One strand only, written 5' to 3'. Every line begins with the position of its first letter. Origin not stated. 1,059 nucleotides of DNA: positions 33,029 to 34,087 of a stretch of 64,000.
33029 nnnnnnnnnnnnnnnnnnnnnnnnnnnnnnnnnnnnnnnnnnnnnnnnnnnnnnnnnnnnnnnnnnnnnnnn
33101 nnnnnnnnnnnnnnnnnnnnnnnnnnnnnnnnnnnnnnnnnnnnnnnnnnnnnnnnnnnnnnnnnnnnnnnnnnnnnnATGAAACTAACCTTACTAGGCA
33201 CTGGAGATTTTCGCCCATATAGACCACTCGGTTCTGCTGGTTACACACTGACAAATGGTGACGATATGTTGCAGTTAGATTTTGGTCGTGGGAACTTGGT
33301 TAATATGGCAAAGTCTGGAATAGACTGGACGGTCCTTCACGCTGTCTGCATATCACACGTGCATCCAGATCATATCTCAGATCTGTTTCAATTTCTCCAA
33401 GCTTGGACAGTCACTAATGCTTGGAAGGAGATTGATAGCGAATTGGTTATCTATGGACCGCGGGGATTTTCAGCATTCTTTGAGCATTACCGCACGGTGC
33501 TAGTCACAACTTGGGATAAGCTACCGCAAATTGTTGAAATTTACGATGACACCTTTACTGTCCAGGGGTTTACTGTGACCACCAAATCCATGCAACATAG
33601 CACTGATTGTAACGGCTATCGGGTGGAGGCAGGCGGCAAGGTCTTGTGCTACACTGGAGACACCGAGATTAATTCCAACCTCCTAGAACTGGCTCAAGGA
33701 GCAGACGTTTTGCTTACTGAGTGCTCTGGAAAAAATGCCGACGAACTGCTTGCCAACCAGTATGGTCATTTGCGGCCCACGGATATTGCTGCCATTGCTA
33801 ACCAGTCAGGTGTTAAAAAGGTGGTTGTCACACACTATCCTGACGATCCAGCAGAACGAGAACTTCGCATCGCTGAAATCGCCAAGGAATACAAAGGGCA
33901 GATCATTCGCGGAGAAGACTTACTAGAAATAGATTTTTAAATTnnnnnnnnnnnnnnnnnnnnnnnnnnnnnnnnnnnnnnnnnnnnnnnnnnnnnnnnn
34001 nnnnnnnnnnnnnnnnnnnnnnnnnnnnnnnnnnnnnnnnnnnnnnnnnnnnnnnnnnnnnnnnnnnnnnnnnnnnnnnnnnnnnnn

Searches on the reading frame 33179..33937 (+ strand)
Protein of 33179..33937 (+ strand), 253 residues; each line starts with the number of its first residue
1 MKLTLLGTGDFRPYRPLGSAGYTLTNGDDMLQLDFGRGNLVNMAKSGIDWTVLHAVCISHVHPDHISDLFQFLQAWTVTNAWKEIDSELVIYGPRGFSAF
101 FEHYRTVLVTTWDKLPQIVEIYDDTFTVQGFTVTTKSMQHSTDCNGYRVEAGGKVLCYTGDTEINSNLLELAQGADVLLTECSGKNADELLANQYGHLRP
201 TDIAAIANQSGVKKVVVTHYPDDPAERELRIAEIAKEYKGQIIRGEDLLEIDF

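Call 95: search_protein_families(library=pfam, proteins=[window:33179-33937:+], max_evalue=0.001)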
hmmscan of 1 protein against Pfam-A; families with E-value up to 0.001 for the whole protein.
seq(253 aa): 3 families
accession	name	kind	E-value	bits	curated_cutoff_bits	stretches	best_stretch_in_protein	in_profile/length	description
PF12706.13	Lactamase_B_2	-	2.2e-18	67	27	1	51-220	29-200/200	Beta-lactamase superfamily domain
PF00753.33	Lactamase_B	-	8.7e-11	42.6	22.7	1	33-168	32-156/196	Metallo-beta-lactamase superfamily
PF13483.12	Lactamase_B_3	-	1.5e-05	25.4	24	1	17-184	5-135/160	Beta-lactamase superfamily domain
